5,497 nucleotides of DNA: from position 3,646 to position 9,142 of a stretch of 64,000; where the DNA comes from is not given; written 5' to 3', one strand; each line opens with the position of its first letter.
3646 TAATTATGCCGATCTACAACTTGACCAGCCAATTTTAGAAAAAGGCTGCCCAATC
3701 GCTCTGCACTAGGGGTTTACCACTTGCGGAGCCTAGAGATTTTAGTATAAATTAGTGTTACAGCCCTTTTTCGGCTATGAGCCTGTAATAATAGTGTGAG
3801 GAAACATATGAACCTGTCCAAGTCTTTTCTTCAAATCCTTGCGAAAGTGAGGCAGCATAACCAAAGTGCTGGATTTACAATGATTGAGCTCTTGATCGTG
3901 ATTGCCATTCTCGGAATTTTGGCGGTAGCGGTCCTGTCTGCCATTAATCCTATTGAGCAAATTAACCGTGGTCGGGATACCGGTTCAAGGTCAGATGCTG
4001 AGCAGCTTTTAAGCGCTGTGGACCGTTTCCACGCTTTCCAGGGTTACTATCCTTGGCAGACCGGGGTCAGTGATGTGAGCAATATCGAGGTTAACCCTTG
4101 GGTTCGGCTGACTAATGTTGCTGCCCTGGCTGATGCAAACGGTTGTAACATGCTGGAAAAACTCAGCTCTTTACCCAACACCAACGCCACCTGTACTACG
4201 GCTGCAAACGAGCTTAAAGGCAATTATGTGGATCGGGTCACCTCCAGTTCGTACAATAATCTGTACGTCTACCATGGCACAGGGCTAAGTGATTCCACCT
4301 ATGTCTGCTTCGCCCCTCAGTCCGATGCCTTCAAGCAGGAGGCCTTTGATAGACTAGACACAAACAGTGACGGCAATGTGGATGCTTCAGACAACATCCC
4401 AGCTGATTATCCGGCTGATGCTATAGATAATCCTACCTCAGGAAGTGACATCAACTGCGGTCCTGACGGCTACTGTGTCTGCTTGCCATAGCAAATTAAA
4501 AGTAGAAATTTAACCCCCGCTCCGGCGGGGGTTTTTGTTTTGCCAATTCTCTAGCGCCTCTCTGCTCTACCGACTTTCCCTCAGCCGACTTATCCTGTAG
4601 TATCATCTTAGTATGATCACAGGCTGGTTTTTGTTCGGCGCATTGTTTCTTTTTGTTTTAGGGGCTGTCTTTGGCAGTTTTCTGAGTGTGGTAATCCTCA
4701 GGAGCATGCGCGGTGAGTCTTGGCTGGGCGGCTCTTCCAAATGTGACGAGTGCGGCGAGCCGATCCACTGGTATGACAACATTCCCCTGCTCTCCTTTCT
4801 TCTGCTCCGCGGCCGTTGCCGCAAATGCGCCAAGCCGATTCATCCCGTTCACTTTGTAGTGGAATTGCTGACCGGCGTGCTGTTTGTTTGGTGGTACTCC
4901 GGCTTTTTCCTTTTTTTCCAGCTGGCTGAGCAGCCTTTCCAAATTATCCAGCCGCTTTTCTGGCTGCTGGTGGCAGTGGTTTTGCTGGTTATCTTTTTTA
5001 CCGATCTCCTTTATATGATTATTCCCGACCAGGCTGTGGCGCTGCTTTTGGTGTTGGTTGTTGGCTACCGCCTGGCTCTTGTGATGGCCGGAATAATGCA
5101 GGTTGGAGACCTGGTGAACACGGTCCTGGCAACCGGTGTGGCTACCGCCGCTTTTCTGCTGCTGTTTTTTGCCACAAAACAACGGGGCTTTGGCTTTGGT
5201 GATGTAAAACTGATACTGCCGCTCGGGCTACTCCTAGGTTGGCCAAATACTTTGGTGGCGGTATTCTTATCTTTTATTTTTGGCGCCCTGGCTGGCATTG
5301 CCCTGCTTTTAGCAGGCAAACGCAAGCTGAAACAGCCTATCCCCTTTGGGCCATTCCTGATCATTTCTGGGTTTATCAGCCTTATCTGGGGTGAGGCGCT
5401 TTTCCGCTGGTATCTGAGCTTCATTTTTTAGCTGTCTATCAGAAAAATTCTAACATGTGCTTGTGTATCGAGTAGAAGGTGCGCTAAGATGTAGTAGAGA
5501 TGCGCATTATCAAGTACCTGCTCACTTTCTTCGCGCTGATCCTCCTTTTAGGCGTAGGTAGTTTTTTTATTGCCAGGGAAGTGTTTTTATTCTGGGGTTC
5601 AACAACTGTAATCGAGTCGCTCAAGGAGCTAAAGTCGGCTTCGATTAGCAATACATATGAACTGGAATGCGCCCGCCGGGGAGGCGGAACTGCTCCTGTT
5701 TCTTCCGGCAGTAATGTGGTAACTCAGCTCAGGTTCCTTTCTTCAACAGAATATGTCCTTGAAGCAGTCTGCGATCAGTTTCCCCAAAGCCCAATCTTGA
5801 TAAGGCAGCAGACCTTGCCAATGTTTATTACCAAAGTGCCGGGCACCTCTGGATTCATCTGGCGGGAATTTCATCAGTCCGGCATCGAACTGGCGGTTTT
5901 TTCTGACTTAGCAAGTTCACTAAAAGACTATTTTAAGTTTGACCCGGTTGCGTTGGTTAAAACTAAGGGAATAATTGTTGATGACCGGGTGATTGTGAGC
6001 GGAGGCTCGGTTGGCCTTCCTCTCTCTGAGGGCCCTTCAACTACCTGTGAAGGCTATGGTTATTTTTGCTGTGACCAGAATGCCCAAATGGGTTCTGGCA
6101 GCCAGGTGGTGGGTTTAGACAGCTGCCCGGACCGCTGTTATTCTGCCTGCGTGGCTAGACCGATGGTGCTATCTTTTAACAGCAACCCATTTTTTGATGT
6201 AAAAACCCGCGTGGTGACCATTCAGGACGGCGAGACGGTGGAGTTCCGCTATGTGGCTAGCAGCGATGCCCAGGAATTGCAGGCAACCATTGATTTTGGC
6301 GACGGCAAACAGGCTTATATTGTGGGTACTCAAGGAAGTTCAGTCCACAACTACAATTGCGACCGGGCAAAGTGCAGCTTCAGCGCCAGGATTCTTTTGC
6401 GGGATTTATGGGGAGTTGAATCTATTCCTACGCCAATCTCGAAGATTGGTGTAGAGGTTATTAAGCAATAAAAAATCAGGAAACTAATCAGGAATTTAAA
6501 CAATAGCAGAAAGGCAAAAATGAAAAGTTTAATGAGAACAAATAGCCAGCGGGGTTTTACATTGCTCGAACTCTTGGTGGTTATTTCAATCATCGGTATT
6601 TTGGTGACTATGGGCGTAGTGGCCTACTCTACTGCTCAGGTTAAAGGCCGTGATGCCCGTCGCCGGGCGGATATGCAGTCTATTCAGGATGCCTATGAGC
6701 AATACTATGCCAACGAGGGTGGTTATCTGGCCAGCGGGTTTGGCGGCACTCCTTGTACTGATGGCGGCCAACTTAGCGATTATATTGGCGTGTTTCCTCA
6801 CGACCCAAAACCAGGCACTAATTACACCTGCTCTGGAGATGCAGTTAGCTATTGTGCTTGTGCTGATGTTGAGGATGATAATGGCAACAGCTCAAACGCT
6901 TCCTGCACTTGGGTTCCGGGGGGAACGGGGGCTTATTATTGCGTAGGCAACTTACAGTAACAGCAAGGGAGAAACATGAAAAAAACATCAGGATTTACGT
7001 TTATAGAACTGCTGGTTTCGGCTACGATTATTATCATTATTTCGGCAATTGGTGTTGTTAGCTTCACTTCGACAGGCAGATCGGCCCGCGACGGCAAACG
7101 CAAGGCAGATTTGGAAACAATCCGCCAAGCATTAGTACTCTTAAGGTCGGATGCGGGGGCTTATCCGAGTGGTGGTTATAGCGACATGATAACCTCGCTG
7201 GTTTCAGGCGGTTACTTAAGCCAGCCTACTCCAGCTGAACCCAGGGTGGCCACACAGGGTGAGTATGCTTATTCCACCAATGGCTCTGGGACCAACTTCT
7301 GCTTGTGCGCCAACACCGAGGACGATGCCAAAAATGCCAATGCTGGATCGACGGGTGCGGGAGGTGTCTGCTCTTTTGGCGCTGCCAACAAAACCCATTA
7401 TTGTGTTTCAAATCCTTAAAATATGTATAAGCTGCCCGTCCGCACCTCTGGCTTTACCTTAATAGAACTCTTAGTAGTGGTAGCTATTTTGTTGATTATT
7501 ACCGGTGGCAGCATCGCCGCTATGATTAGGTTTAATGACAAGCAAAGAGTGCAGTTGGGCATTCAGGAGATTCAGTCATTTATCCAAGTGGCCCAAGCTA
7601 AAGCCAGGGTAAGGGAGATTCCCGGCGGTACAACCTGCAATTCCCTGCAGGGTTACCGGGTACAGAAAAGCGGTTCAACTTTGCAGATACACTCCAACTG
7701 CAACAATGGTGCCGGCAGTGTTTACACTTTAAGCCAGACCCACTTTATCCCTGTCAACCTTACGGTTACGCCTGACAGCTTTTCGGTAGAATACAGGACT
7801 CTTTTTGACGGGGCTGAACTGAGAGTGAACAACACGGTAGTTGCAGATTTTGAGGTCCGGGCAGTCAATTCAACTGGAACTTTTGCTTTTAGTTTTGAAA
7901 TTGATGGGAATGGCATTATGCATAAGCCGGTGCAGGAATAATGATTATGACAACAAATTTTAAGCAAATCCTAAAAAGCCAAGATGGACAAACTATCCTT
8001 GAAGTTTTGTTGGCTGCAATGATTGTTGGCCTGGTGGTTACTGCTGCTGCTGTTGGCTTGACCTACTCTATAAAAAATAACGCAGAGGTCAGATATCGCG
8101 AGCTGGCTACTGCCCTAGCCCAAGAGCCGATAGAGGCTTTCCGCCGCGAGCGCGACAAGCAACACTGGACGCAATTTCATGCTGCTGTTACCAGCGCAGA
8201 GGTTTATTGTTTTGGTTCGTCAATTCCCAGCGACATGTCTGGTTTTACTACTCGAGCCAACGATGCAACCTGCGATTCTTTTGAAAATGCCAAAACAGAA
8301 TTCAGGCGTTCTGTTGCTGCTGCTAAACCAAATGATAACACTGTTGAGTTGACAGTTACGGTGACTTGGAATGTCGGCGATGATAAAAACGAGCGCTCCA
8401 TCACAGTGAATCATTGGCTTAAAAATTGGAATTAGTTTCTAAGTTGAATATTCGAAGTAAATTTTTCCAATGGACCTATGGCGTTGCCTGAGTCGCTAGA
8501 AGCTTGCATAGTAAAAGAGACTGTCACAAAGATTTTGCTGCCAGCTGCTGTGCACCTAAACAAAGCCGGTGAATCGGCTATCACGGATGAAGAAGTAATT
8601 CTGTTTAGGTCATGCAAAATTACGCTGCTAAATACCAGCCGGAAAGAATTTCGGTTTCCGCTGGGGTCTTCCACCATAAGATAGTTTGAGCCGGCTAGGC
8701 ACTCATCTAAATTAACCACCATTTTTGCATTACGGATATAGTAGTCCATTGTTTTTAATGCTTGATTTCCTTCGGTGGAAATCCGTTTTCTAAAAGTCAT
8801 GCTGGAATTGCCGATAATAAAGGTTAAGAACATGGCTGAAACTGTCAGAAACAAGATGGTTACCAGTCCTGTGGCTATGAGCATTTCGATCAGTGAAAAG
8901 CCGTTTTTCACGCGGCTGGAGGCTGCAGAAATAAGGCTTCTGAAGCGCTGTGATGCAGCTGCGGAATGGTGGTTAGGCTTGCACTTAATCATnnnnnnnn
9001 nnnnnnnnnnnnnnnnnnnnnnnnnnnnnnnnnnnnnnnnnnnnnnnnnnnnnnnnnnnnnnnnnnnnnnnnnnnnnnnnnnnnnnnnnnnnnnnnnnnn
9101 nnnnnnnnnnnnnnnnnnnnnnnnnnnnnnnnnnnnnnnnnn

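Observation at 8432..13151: Giant Cys-rich membrane-anchored protein in an operon with a pilin, convergent on the minor-pilin array: candidate undescribed T4P tip adhesin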

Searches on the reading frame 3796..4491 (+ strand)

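Call 6: search_protein_families(library=pfam, proteins=[window:3796-4491:+], max_evalue=0.1)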
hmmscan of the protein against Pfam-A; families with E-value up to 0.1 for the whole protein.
window:3796-4491:+ (231 aa): 5 families
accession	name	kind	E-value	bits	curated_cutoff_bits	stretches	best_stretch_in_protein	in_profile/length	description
PF07963.17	N_methyl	-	2e-08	33.9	21.2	1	22-47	2-27/27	Prokaryotic N-terminal methylation motif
PF12192.13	CBP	-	0.00087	19.8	25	1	109-141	19-51/78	Fungal calcium binding protein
PF18682.6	PilA4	-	0.026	15.4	26.8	1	111-164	27-80/83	Pilin A4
PF13202.12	EF-hand_5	-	0.028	14.3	25.9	1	182-198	3-19/25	EF hand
PF13405.12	EF-hand_6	-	0.04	14.1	25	1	181-199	3-21/30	EF-hand domain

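Call 14: search_protein_families(library=ncbifam, proteins=[window:3796-4491:+], max_evalue=0.1)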
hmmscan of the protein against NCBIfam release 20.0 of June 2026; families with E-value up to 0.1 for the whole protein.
window:3796-4491:+ (231 aa): 15 families
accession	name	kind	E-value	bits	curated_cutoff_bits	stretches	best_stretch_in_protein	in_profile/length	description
TIGR01710.1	typeII_sec_gspG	equivalog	3e-08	33.8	88.85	1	26-88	2-62/134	type II secretion system major pseudopilin GspG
TIGR02532.1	IV_pilin_GFxxxE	domain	5.7e-07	29.1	16.3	1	25-47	2-24/24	prepilin-type N-terminal cleavage/methylation domain-containing protein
TIGR01708.2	typeII_sec_gspH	equivalog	2.1e-05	24.6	80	1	25-51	2-28/169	type II secretion system minor pseudopilin GspH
NF041775.1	typeIV_PilA_Myxo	equivalog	3.8e-05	23.7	400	1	22-79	8-63/214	type IV pilin protein PilA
NF041013.1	T4P_ComGE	equivalog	0.00051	20.1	49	1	25-55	4-34/83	competence type IV pilus minor pilin ComGE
TIGR01707.1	gspI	equivalog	0.0013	19.2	44.35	1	26-51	1-26/101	type II secretion system minor pseudopilin GspI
TIGR01711.1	gspJ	equivalog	0.0018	18.1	64.85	1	25-57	1-33/192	type II secretion system minor pseudopilin GspJ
NF007862.0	PRK10574.1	equivalog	0.0033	17.6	138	1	23-45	3-25/145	prepilin peptidase-dependent pilin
NF040999.1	pilin_ComGC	equivalog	0.011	15.9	75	1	25-46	2-23/84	competence type IV pilus major pilin ComGC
NF007800.0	PRK10506.1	equivalog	0.011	15.6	158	1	20-47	4-31/163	prepilin peptidase-dependent protein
NF041410.1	XopAW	subfamily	0.013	15.3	120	1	157-198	12-46/235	XopAW family type III secretion system calcium-binding effector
NF038304.1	EPS_HpsC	equivalog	0.019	14.6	200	1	13-72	8-66/318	hormogonium polysaccharide secretion pseudopilin HpsC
NF040982.1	ComGD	equivalog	0.02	15.3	70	1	25-56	2-34/139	competence type IV pilus minor pilin ComGD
TIGR02523.1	type_IV_pilV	equivalog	0.028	14.9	52.2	1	25-51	2-25/139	type IV pilus modification protein PilV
TIGR02596.1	TIGR02596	subfamily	0.057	13.5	70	0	27-46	1-20/196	Verru_Chthon cassette protein D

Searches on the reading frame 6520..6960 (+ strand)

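Call 6: search_protein_families(library=pfam, proteins=[window:6520-6960:+], max_evalue=0.1)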
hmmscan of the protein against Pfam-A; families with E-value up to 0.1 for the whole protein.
window:6520-6960:+ (146 aa): 1 family
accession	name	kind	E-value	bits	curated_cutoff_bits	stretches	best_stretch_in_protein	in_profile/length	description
PF07963.17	N_methyl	-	4.6e-09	35.9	21.2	1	8-31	2-25/27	Prokaryotic N-terminal methylation motif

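Call 14: search_protein_families(library=ncbifam, proteins=[window:6520-6960:+], max_evalue=0.1)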
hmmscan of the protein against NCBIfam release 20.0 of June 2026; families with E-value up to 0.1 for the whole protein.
window:6520-6960:+ (146 aa): 17 families
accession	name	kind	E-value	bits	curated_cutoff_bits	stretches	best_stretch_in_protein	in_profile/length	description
TIGR02532.1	IV_pilin_GFxxxE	domain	1.2e-08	34.4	16.3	1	10-32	1-23/24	prepilin-type N-terminal cleavage/methylation domain-containing protein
TIGR01710.1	typeII_sec_gspG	equivalog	2.2e-08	34.2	88.85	1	11-69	1-59/134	type II secretion system major pseudopilin GspG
TIGR01708.2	typeII_sec_gspH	equivalog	3e-08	33.8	80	1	10-47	1-38/169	type II secretion system minor pseudopilin GspH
NF007862.0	PRK10574.1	equivalog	4.1e-07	30.2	138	1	8-38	2-32/145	prepilin peptidase-dependent pilin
NF041775.1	typeIV_PilA_Myxo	equivalog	9.4e-07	29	400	1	9-69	9-69/214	type IV pilin protein PilA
NF007800.0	PRK10506.1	equivalog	5.7e-06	26.2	158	1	7-42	5-40/163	prepilin peptidase-dependent protein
NF041013.1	T4P_ComGE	equivalog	3.4e-05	23.8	49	1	9-59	2-52/83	competence type IV pilus minor pilin ComGE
NF040999.1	pilin_ComGC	equivalog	0.00014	21.9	75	1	11-61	2-52/84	competence type IV pilus major pilin ComGC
TIGR02596.1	TIGR02596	subfamily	0.00078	19.6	70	1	13-39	1-30/196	Verru_Chthon cassette protein D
TIGR02599.1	TIGR02599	subfamily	0.0013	18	256.5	1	12-60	1-50/361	Verru_Chthon cassette protein C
TIGR02523.1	type_IV_pilV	equivalog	0.003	18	52.2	1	10-56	1-43/139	type IV pilus modification protein PilV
NF040982.1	ComGD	equivalog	0.0037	17.7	70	1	10-39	1-29/139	competence type IV pilus minor pilin ComGD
NF047828.1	T3SSXpsI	equivalog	0.0073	16.3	150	1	10-52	1-45/132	type II secretion system protein XpsI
NF041002.1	pilin_ComGF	equivalog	0.037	14.3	80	1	10-39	1-30/139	competence type IV pilus minor pilin ComGF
NF038304.1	EPS_HpsC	equivalog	0.04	13.5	200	1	3-56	13-64/318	hormogonium polysaccharide secretion pseudopilin HpsC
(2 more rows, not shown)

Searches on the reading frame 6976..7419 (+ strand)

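Call 6: search_protein_families(library=pfam, proteins=[window:6976-7419:+], max_evalue=0.1)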
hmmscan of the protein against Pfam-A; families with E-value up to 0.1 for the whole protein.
window:6976-7419:+ (147 aa): 3 families
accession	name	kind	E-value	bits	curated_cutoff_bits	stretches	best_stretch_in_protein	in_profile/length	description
PF07963.17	N_methyl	-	3.2e-05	23.7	21.2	1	1-25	1-25/27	Prokaryotic N-terminal methylation motif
PF08334.16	T2SSG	-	0.0017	18.8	21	1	35-122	7-99/108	Type II secretion system (T2SS), protein G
PF17073.10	SafA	-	0.022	15.1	27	1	10-39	25-54/66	Two-component-system connector protein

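Call 14: search_protein_families(library=ncbifam, proteins=[window:6976-7419:+], max_evalue=0.1)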
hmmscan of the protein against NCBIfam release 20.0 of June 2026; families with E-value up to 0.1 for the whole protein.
window:6976-7419:+ (147 aa): 10 families
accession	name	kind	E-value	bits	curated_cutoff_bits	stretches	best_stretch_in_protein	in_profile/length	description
TIGR01710.1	typeII_sec_gspG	equivalog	3.4e-08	33.6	88.85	1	5-66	1-62/134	type II secretion system major pseudopilin GspG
NF007862.0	PRK10574.1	equivalog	2e-05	24.7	138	1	1-32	1-32/145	prepilin peptidase-dependent pilin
NF007800.0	PRK10506.1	equivalog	9.4e-05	22.3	158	1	1-38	5-42/163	prepilin peptidase-dependent protein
TIGR01708.2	typeII_sec_gspH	equivalog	0.006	16.6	80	1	5-38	2-35/169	type II secretion system minor pseudopilin GspH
NF041013.1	T4P_ComGE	equivalog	0.01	15.9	49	1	2-32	1-31/83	competence type IV pilus minor pilin ComGE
NF041775.1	typeIV_PilA_Myxo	equivalog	0.015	15.3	400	1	4-49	10-55/214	type IV pilin protein PilA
NF040982.1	ComGD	equivalog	0.028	14.8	70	1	5-33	2-29/139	competence type IV pilus minor pilin ComGD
TIGR02532.1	IV_pilin_GFxxxE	domain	0.056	13.3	16.3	1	5-26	2-23/24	prepilin-type N-terminal cleavage/methylation domain-containing protein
NF041002.1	pilin_ComGF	equivalog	0.068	13.4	80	1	5-35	2-32/139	competence type IV pilus minor pilin ComGF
TIGR02599.1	TIGR02599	subfamily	0.07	12.3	256.5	0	6-40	1-35/361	Verru_Chthon cassette protein C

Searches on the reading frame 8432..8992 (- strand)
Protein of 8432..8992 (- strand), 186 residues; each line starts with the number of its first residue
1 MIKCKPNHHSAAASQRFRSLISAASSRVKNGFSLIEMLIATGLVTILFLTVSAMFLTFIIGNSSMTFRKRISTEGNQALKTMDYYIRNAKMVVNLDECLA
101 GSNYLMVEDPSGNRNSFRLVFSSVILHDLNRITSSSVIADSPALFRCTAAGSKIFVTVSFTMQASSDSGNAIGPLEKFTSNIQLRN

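Call 6: search_protein_families(library=pfam, proteins=[window:8432-8992:-], max_evalue=0.1)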
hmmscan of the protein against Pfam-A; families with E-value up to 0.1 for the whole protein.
window:8432-8992:- (186 aa): 1 family
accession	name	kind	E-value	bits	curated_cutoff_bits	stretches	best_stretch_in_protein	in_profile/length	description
PF07963.17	N_methyl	-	4.8e-05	23.2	21.2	1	27-51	2-26/27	Prokaryotic N-terminal methylation motif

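Call 14: search_protein_families(library=ncbifam, proteins=[window:8432-8992:-], max_evalue=0.1)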
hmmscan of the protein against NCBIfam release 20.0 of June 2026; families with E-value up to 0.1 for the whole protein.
window:8432-8992:- (186 aa): 5 families
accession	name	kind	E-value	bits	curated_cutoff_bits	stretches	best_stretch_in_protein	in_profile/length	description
TIGR02532.1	IV_pilin_GFxxxE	domain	0.0008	19.2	16.3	1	30-50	2-22/24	prepilin-type N-terminal cleavage/methylation domain-containing protein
NF007848.0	PRK10557.1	equivalog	0.0022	17.3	120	1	27-89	8-70/192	prepilin peptidase-dependent protein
NF041013.1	T4P_ComGE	equivalog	0.022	14.9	49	1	29-50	3-24/83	competence type IV pilus minor pilin ComGE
NF038304.1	EPS_HpsC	equivalog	0.054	13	200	1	24-87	15-74/318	hormogonium polysaccharide secretion pseudopilin HpsC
NF041002.1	pilin_ComGF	equivalog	0.06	13.6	80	0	30-91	2-61/139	competence type IV pilus minor pilin ComGF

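Call 69: find_homologous_proteins(query=A4, max_evalue=0.001)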
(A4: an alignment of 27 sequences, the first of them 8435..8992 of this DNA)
Query A4 (27 sequences) (186 aa, profile of the alignment): 138 proteins with E <= 0.001 among 4046 candidates; the best 120 are listed.
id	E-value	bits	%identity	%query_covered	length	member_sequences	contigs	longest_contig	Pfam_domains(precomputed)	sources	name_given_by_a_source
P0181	3.9e-54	201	24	74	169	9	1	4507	PF07963.18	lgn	-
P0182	1.0e-53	199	26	74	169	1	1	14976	PF07963.18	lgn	-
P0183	1.6e-53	199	26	85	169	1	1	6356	PF07963.18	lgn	-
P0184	3.2e-53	198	24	85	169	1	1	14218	PF07963.18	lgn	-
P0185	8.8e-53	196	24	77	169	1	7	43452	PF07963.18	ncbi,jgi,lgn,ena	jgi:prepilin-type N-terminal cleavage/methylation domain-containing protein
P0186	9.0e-53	196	27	85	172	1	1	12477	PF07963.18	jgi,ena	-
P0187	1.3e-52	196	26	85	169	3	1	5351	PF07963.18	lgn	-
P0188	1.6e-52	196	27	78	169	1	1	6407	PF07963.18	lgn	-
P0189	2.4e-52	195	24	73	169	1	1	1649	PF07963.18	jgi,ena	-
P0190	2.5e-52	195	27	85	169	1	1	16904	PF07963.18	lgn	-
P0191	2.9e-52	195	27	73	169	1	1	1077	PF07963.18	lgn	-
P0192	3.4e-52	195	26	73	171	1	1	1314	PF07963.18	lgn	-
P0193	7.8e-52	193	23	85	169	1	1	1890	PF07963.18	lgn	-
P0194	8.4e-52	193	31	34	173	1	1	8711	PF07963.18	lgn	-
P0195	9.1e-52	193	30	84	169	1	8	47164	PF07963.18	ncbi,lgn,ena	-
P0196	1.1e-51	193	23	85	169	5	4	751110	PF07963.18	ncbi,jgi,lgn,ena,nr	ncbi:prepilin-type N-terminal cleavage/methylation domain-containing protein [Patescibacteria group 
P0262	3.2e-31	126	29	85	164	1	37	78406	PF07963.18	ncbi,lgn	-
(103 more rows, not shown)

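Call 72: find_encoding_contigs(protein=P0196, flank=8000, max_places=2)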
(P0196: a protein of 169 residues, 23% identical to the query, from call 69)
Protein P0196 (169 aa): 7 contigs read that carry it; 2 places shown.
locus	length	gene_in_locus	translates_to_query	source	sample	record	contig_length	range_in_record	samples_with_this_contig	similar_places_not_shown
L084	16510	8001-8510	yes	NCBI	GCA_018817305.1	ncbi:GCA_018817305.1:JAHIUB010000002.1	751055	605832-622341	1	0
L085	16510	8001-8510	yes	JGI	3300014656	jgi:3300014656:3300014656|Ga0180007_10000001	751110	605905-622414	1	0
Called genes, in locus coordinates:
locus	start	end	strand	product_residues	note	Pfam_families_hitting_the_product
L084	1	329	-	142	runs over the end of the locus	PF00886:Ribosomal_S16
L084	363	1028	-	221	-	PF14622:Ribonucleas_3_3, PF00636:Ribonuclease_3, PF00035:dsrm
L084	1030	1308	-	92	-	PF00550:PP-binding (weak)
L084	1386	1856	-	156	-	PF01029:NusB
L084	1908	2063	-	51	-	-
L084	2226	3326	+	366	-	PF13784:Fic_N, PF02661:Fic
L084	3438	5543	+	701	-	-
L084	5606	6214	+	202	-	-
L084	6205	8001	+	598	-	-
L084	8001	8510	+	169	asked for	PF07963:N_methyl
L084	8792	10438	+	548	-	PF17957:Big_7 (faint), PF08239:SH3_3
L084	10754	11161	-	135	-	-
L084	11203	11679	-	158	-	PF07963:N_methyl (weak)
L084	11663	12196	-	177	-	-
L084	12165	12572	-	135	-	-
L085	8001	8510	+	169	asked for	PF07963:N_methyl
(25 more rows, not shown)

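Call 73: find_encoding_contigs(protein=P0262, flank=8000, max_places=2)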
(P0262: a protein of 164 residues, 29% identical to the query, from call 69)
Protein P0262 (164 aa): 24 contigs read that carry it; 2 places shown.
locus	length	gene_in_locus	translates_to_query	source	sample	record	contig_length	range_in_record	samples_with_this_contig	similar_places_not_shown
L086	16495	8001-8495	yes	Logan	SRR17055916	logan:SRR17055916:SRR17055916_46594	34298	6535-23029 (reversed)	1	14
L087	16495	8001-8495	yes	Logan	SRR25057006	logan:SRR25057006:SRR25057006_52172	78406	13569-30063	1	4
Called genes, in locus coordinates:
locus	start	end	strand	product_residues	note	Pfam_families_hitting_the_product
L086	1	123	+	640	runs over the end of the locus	PF17191:RecG_wedge, PF00270:DEAD, PF04851:ResIII, PF13604:AAA_30 (weak), PF00271:Helicase_C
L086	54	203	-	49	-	-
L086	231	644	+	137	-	PF01029:NusB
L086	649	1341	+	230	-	PF22935:RM44_endonuclase, PF14622:Ribonucleas_3_3, PF00636:Ribonuclease_3, PF00035:dsrm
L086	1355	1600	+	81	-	PF00886:Ribosomal_S16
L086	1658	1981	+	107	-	PF07650:KH_2 (weak), PF13083:KH_KhpA-B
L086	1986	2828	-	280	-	-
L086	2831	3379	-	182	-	-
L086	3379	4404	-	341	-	PF11104:PilM_2, PF14450:FtsA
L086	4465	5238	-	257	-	-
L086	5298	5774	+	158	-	PF07963:N_methyl, PF08334:T2SSG (weak)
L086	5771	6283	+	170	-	PF07963:N_methyl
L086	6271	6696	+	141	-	PF07963:N_methyl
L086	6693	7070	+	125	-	PF07963:N_methyl, PF16732:ComP_DUS (weak), PF08334:T2SSG (weak)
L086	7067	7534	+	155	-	PF07963:N_methyl (weak)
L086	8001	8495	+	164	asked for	PF07963:N_methyl (faint)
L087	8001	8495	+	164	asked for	PF07963:N_methyl (faint)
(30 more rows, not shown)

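Call 74: predict_structure(alignment_id=A5)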
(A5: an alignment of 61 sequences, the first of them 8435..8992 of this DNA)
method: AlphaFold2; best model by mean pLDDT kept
length: 186 residues; sequences in the alignment: 61
mean_pLDDT: 87.2   pTM: 0.70
mean pLDDT of the five models: 87.2, 86.7, 86.5, 86.4, 85.6
residues with pLDDT >= 90: 124; 70-90: 29; 50-70: 30; < 50: 3
segments of 3 or more residues with pLDDT < 50: 1-3
pLDDT, mean of each block of 10 residues (from residue 1): 51 61 61 86 97 93 90 97 96 95 96 94 85 92 94 96 91 93 92
secondary structure, 60 per line:
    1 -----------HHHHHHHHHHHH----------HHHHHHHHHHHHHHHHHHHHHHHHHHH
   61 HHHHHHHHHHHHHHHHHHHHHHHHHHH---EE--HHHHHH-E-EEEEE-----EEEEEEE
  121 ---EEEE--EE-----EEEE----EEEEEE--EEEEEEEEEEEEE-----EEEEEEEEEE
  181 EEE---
elements in order: H12-23 H34-87 H95-100 E104-108 E114-120 E124-127 E137-140 E145-150 E153-165 E171-183
